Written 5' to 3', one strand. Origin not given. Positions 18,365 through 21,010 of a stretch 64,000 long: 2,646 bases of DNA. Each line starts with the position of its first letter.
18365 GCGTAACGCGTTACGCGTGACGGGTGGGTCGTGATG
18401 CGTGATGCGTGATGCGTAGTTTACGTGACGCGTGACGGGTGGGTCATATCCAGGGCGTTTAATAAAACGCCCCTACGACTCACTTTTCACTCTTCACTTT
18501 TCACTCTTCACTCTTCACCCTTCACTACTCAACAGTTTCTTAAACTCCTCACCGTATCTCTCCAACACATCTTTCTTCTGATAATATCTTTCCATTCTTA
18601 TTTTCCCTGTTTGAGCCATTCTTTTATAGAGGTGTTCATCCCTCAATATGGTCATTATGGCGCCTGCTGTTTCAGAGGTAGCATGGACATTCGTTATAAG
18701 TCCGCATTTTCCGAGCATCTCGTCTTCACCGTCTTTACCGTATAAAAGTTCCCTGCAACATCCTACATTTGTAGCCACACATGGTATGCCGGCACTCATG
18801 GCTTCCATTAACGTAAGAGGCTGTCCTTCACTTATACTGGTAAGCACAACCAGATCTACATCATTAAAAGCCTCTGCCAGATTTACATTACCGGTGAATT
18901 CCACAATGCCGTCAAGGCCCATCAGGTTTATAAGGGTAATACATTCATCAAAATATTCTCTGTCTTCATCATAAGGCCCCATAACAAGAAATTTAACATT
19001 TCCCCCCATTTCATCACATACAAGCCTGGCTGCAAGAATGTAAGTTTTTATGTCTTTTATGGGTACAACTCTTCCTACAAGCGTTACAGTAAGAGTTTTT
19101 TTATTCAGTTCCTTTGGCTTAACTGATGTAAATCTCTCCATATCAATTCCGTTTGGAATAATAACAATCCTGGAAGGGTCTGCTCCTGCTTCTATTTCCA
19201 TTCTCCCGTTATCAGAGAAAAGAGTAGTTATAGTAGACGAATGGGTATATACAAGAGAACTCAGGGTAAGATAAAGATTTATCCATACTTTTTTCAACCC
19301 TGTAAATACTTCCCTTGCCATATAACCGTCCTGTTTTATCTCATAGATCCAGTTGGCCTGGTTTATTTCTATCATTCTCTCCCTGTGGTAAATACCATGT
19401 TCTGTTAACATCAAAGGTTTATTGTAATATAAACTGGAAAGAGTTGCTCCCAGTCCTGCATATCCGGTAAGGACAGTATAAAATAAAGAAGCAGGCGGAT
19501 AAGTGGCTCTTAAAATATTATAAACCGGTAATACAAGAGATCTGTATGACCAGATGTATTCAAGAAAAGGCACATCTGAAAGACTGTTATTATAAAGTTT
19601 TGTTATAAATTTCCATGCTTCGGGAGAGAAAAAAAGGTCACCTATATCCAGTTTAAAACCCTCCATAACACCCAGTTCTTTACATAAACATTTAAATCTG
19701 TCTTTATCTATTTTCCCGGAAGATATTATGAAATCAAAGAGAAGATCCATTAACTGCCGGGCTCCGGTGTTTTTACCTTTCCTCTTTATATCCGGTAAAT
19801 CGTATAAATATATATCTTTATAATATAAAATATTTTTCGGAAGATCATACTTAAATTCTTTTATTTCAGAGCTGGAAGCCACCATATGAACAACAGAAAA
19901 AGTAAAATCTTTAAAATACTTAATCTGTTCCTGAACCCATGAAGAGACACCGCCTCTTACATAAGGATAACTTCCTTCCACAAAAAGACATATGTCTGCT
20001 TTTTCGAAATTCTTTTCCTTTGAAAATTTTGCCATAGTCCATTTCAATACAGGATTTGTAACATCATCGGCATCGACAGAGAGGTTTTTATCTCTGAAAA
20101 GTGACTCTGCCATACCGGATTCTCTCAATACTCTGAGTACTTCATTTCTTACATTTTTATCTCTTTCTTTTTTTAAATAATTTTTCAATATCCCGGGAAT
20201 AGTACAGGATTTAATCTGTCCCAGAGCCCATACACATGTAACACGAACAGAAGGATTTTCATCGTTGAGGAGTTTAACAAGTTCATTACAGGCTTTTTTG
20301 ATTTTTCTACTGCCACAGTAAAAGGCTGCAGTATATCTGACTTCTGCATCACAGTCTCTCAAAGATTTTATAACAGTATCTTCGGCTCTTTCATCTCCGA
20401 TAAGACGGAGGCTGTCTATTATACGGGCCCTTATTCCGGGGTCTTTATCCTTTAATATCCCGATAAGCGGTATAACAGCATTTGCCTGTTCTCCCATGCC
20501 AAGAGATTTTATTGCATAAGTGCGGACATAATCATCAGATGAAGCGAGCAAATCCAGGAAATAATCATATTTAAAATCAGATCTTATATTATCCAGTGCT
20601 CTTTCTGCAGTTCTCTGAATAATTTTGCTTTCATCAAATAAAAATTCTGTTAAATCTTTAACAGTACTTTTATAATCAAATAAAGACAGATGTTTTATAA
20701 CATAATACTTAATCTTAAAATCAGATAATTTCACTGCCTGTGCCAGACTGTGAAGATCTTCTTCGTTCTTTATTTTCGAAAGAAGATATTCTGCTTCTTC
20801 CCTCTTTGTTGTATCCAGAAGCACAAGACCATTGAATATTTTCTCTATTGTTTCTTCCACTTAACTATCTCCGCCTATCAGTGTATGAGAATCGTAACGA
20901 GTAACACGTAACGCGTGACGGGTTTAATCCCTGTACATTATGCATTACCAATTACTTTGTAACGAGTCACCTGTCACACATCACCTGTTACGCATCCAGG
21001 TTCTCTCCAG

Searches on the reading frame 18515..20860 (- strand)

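Call 42: search_protein_families(library=pfam, proteins=[window:18515-20860:-], max_evalue=0.00001)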
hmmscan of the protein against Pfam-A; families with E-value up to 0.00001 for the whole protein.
window:18515-20860:- (781 aa): 8 families
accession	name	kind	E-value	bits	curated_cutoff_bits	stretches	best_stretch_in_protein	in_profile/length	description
PF11997.14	DUF3492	-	2.7e-68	231.1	23.3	1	288-563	1-268/268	Domain of unknown function (DUF3492)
PF13646.12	HEAT_2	-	1.9e-29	102.2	27.7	3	162-246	3-88/88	HEAT repeats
PF00534.26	Glycos_transf_1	-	5.9e-25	88.2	26.4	1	580-753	6-170/172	Glycosyl transferases group 1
PF13692.12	Glyco_trans_1_4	-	3.4e-22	79.7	27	1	591-741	3-142/142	Glycosyl transferases group 1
PF02985.28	HEAT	-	2.7e-13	49.2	23.5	0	193-216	4-27/31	HEAT repeat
PF20706.3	GT4-conflict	-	1.9e-09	37.4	26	1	556-749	165-365/385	Family 4 Glycosyltransferase in conflict systems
PF13513.12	HEAT_EZ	-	3.8e-08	34.1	27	0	193-216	32-55/55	HEAT-like repeat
PF03130.22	HEAT_PBS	-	6.4e-06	26.6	20.9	0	205-226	1-23/27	PBS lyase HEAT-like repeat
